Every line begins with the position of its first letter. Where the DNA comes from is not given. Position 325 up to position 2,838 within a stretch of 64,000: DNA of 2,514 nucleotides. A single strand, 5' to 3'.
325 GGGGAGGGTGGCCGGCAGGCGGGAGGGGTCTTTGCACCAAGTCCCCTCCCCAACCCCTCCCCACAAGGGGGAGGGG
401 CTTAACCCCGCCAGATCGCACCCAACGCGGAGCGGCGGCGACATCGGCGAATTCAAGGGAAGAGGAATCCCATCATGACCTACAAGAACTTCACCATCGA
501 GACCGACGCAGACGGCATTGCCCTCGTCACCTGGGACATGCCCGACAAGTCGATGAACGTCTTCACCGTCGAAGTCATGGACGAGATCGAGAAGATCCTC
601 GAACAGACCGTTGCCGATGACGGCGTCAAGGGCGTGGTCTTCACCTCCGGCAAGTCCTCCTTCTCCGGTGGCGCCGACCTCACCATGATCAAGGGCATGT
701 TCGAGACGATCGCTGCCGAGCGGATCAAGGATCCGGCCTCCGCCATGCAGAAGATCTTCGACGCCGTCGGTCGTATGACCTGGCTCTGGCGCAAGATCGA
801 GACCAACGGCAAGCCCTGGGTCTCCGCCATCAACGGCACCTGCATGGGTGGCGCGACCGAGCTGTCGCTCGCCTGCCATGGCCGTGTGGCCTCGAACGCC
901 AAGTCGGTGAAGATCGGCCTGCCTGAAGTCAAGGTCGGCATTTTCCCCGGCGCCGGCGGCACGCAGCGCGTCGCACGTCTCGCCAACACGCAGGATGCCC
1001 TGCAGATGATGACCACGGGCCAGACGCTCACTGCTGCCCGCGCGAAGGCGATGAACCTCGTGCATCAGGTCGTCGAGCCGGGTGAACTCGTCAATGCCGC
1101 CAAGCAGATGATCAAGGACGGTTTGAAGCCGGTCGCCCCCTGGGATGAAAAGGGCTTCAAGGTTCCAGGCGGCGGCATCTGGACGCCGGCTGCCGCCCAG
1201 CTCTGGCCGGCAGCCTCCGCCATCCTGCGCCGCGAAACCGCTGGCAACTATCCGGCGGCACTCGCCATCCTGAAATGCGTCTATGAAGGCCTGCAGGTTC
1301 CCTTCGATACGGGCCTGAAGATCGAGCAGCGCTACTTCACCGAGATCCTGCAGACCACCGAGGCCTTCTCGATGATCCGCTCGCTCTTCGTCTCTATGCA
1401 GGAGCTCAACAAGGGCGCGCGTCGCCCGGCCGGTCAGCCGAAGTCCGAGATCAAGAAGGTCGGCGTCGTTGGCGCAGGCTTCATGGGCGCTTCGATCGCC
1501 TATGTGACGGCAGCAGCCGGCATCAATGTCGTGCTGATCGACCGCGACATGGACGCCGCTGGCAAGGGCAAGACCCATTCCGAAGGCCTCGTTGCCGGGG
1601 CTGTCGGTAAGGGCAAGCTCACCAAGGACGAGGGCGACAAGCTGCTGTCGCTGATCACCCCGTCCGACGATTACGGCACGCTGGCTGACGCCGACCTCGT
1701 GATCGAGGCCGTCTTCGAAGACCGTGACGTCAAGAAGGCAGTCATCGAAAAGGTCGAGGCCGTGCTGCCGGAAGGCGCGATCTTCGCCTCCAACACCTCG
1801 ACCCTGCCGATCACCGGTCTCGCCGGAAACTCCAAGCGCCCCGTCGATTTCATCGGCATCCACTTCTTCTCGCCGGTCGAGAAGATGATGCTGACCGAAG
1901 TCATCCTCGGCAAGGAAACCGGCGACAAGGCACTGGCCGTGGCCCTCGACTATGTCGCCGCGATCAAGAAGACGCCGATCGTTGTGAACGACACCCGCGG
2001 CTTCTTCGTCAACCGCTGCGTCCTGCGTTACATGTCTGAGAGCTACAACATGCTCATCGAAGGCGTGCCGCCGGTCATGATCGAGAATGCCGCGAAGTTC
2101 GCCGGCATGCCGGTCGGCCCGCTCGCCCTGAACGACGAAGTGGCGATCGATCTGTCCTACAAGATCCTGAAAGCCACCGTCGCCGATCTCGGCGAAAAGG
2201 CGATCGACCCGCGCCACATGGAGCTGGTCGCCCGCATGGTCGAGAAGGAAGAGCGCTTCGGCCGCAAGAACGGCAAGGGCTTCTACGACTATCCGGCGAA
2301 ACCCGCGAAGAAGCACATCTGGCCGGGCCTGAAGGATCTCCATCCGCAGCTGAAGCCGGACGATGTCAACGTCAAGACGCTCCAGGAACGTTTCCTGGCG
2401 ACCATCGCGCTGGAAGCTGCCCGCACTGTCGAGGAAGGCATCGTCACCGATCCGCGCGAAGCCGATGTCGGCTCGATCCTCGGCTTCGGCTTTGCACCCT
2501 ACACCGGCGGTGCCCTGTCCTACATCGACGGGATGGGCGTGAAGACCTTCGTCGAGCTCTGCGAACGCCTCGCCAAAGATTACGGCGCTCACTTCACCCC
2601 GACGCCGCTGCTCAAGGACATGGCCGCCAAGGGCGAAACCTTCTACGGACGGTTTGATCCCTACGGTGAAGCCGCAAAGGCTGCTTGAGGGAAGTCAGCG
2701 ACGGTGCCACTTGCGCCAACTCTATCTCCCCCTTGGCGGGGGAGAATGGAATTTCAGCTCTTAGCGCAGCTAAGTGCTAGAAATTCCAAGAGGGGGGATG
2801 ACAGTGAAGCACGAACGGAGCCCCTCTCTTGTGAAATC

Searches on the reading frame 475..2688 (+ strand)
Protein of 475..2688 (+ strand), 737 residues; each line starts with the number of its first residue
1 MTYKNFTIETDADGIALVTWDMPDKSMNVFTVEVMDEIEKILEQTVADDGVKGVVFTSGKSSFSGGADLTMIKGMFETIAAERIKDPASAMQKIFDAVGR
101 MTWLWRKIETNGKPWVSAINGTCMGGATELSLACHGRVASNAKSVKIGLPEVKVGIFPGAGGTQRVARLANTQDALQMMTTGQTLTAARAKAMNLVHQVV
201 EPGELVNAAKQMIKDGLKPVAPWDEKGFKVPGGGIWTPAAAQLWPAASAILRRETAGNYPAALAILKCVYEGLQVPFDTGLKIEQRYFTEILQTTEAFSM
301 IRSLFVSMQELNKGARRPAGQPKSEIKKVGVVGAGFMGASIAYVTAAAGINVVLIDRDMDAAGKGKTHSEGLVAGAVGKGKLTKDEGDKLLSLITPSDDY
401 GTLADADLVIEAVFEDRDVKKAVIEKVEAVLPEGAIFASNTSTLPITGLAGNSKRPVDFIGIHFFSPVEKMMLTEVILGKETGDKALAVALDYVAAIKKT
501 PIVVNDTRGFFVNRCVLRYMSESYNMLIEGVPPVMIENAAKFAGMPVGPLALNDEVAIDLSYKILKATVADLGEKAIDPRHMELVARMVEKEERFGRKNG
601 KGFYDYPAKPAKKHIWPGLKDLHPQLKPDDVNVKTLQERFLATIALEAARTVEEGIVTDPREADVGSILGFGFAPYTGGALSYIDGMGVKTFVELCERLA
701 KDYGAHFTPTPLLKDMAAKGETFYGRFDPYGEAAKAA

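Call 66: search_protein_families(library=pfam, proteins=[window:475-2688:+], max_evalue=0.00001)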
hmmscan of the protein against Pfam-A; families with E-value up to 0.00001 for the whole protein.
window:475-2688:+ (737 aa): 5 families
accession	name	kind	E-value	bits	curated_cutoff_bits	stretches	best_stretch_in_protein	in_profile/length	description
PF02737.24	3HCDH_N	-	1.2e-57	195.1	22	1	328-507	1-180/180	3-hydroxyacyl-CoA dehydrogenase, NAD binding domain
PF00378.25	ECH_1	-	2.2e-28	99.7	27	1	13-214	4-188/251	Enoyl-CoA hydratase/isomerase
PF00725.27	3HCDH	-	1.4e-27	96.4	22.1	1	509-606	1-97/97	3-hydroxyacyl-CoA dehydrogenase, C-terminal domain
PF16113.10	ECH_2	-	1.2e-20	74.8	27.2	1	24-212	9-184/335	Enoyl-CoA hydratase/isomerase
PF01266.30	DAO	-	8.9e-08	32.5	27.9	1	329-377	2-50/353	FAD dependent oxidoreductase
